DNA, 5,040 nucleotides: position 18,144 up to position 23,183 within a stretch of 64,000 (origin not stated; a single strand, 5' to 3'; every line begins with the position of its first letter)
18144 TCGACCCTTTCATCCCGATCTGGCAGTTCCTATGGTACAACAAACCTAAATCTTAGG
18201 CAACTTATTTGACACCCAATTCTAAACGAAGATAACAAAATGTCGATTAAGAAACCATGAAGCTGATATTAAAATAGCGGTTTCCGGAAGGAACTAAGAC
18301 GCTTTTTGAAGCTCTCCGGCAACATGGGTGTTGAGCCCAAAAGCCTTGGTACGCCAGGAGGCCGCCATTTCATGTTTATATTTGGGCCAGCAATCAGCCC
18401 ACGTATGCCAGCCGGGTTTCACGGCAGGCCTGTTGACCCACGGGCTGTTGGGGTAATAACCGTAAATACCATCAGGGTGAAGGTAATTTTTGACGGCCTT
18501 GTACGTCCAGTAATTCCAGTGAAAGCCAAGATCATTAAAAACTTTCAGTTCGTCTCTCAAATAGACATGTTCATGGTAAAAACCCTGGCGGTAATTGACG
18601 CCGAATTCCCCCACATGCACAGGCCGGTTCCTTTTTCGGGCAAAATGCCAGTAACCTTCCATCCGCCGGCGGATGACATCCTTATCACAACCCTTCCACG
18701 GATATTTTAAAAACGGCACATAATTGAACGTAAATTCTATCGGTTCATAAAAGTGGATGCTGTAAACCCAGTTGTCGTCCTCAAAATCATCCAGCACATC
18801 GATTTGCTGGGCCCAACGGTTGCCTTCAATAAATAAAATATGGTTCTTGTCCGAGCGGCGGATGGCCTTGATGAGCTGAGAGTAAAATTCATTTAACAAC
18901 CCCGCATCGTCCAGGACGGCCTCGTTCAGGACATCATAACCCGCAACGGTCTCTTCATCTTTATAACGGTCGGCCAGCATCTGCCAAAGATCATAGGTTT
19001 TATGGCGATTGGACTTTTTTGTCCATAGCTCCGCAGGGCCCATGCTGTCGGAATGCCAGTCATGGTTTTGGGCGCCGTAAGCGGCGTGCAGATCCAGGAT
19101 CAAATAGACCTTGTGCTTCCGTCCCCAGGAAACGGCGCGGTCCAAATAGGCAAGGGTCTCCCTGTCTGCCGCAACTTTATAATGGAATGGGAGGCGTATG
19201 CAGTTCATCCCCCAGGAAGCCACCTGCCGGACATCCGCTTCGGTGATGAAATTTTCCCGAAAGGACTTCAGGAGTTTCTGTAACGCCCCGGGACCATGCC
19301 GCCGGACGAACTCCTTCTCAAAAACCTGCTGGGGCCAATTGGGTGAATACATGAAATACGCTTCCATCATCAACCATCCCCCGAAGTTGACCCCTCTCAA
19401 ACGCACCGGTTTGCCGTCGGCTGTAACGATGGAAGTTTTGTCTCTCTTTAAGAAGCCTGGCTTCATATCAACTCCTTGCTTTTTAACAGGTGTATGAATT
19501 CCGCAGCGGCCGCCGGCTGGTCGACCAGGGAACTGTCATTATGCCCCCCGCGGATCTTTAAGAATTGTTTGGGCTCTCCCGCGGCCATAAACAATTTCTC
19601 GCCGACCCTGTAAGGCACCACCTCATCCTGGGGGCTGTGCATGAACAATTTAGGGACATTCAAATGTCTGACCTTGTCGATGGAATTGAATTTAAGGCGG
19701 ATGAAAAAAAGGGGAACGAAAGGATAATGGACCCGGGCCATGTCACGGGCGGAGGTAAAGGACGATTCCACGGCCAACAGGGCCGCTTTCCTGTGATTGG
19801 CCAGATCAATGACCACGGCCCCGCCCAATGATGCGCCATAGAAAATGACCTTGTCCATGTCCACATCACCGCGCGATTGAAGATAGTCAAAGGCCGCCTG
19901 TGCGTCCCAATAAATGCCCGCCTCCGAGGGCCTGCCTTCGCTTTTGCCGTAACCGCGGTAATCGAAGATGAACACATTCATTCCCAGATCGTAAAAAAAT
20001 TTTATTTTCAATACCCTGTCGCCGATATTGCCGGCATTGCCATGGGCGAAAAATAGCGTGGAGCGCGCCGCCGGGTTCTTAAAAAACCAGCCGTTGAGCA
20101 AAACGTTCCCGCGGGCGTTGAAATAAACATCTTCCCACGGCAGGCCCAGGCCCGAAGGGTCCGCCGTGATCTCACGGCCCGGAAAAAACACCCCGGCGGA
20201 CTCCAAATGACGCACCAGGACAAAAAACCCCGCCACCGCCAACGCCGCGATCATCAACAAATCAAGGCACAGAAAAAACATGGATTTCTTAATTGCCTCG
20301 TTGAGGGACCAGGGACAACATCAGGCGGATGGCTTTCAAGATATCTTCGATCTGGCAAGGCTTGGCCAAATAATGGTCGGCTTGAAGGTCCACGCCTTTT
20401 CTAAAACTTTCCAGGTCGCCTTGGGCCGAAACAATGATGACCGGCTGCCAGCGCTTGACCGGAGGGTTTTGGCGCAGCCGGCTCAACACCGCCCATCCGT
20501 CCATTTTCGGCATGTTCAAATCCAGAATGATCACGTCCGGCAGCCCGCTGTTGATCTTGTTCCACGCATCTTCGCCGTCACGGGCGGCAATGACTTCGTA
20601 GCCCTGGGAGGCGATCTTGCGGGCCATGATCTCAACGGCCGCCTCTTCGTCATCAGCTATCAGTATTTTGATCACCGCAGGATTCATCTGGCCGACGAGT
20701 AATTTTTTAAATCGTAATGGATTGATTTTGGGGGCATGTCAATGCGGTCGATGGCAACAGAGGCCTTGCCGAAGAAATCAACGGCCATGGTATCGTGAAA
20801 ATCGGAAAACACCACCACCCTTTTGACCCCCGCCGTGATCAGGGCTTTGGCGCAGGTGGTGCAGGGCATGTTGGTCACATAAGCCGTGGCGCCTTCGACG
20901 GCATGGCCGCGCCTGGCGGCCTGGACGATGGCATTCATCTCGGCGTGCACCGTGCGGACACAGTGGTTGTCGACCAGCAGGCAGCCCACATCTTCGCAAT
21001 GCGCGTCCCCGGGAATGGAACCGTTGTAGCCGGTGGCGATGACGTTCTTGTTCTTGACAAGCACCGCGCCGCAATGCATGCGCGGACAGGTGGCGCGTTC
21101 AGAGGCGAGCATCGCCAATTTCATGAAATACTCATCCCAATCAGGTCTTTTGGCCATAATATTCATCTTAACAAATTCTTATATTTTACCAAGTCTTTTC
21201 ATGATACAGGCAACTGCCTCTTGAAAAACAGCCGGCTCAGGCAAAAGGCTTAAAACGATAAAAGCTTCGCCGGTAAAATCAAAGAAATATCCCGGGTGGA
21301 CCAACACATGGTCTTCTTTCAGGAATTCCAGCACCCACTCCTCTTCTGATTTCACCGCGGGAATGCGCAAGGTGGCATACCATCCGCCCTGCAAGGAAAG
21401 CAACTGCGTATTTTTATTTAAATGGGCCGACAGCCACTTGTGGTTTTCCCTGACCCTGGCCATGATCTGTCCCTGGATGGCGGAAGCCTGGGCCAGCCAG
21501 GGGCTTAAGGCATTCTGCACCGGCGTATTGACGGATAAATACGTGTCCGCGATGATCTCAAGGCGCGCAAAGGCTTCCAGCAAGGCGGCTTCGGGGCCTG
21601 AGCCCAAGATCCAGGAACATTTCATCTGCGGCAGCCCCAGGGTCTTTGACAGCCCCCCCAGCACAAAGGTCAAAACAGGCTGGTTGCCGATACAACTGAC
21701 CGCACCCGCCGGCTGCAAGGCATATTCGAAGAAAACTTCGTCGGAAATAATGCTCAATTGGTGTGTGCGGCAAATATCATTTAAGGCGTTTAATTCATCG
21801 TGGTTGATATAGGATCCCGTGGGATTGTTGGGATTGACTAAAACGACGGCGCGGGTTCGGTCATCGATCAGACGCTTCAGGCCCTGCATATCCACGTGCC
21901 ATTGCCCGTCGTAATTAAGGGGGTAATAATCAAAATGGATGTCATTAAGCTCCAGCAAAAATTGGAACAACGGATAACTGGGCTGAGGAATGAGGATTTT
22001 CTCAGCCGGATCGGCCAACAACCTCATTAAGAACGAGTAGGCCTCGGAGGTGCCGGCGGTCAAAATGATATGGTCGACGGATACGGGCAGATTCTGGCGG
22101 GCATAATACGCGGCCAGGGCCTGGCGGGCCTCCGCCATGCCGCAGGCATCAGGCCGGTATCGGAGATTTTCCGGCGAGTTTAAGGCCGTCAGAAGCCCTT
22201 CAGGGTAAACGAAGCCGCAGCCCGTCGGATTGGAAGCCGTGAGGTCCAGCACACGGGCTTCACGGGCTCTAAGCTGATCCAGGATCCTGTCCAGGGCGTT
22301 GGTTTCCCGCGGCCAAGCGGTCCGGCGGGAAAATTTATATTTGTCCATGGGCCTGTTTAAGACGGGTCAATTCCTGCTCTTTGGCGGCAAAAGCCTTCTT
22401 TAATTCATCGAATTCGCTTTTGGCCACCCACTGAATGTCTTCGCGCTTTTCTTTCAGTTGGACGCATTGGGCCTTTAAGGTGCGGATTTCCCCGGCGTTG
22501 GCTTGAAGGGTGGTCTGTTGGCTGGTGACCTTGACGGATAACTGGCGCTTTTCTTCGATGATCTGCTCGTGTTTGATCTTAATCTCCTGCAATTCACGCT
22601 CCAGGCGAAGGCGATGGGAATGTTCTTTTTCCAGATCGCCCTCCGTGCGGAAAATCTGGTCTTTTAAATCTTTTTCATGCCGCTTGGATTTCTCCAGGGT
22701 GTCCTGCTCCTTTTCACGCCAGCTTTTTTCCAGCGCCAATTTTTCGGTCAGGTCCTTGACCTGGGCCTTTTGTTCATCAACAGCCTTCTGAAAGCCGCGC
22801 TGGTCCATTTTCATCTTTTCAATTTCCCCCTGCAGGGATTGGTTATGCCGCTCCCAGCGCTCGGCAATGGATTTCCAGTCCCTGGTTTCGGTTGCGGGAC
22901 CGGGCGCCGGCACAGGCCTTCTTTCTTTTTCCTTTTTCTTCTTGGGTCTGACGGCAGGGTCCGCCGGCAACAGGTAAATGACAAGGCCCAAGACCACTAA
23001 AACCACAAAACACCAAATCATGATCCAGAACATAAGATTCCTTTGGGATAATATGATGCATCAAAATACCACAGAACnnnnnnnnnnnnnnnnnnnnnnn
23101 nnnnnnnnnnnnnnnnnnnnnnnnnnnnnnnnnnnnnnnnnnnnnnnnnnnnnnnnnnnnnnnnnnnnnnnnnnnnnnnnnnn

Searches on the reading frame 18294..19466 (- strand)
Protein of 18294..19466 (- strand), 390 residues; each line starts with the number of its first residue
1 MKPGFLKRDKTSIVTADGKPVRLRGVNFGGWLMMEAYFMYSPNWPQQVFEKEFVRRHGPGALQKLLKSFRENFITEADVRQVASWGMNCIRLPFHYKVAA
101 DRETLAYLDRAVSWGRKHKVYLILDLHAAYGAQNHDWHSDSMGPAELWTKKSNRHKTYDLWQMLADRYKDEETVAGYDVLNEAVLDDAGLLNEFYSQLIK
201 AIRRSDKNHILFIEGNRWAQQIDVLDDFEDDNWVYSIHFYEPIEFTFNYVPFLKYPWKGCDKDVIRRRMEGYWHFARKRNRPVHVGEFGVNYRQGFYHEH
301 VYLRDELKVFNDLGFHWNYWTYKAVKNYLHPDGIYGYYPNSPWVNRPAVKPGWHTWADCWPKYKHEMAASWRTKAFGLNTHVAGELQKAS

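Call 18: search_protein_families(library=pfam, proteins=[window:18294-19466:-], max_evalue=0.001)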
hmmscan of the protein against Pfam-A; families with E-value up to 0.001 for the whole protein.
window:18294-19466:- (390 aa): 1 family
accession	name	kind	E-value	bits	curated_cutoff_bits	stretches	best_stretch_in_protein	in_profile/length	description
PF00150.24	Cellulase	-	9e-37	127.5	23.5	1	73-323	21-269/272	Cellulase (glycosyl hydrolase family 5)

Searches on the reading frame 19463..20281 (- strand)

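Call 18: search_protein_families(library=pfam, proteins=[window:19463-20281:-], max_evalue=0.001)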
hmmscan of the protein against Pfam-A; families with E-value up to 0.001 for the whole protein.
window:19463-20281:- (272 aa): 5 families
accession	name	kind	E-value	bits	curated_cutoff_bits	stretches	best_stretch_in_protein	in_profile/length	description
PF12146.15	Hydrolase_4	-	2e-13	50.6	27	1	72-166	3-99/239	Serine aminopeptidase, S33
PF00561.26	Abhydrolase_1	-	3.9e-09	37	25.8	1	76-158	3-84/245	alpha/beta hydrolase fold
PF00326.27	Peptidase_S9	-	7.2e-07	29.3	22.6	1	93-232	7-168/213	Prolyl oligopeptidase family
PF12697.13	Abhydrolase_6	-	9.1e-07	30.2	26.3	1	78-186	3-102/217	Alpha/beta hydrolase family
PF05677.18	DUF818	-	0.0008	18.9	20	0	98-157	169-229/365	Chlamydia CHLPS protein (DUF818)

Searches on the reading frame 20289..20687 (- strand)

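Call 18: search_protein_families(library=pfam, proteins=[window:20289-20687:-], max_evalue=0.001)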
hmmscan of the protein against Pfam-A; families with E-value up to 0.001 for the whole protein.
window:20289-20687:- (132 aa): 1 family
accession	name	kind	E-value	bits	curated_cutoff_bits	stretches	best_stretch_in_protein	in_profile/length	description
PF00072.30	Response_reg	-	3.2e-28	98.6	30.2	1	8-121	1-111/111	Response regulator receiver domain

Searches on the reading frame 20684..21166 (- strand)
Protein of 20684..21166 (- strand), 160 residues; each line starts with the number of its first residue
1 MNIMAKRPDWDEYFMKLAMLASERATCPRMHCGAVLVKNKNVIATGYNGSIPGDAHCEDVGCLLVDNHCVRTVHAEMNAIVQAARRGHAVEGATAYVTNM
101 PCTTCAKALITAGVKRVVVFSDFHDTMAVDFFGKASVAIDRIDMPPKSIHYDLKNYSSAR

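Call 18: search_protein_families(library=pfam, proteins=[window:20684-21166:-], max_evalue=0.001)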
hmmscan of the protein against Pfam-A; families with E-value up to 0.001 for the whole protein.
window:20684-21166:- (160 aa): 3 families
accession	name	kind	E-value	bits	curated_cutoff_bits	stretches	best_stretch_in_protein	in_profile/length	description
PF00383.29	dCMP_cyt_deam_1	-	1.5e-28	99.1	25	1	9-120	2-101/102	Cytidine and deoxycytidylate deaminase zinc-binding region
PF14437.12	MafB19-deam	-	3.1e-21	76.2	27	1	9-129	2-109/142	MafB19-like deaminase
PF14439.12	Bd3614-deam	-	0.00017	22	38.5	1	71-116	33-81/113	Bd3614-like deaminase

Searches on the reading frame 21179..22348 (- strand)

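Call 18: search_protein_families(library=pfam, proteins=[window:21179-22348:-], max_evalue=0.001)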
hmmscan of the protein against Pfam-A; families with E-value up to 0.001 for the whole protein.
window:21179-22348:- (389 aa): 1 family
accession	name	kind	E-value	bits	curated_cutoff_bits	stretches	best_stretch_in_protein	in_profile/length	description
PF00155.27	Aminotran_1_2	-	3.7e-42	145.3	19.7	1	64-359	37-339/361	Aminotransferase class I and II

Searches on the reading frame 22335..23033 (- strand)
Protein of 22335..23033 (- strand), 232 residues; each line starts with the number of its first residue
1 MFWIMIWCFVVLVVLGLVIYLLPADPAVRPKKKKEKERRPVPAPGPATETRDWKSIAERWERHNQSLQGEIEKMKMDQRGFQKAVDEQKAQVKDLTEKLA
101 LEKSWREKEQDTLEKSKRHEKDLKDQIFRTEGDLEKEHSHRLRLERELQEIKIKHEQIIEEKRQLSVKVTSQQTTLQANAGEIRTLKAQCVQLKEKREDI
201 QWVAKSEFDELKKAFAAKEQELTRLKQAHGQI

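Call 18: search_protein_families(library=pfam, proteins=[window:22335-23033:-], max_evalue=0.001)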
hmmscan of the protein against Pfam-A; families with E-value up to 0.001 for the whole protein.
window:22335-23033:- (232 aa): 0 families

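Call 20: search_protein_families(library=ncbifam, proteins=[window:22335-23033:-], max_evalue=0.001)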
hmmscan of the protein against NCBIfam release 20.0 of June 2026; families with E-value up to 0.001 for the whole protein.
window:22335-23033:- (232 aa): 2 families
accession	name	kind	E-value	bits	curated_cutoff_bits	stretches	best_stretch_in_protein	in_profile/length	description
TIGR02168.1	SMC_prok_B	equivalog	6e-05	21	567.35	1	50-228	716-897/1181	chromosome segregation protein SMC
TIGR02169.1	SMC_prok_A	equivalog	0.00039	18.2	729.4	1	52-220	327-502/1165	chromosome segregation protein SMC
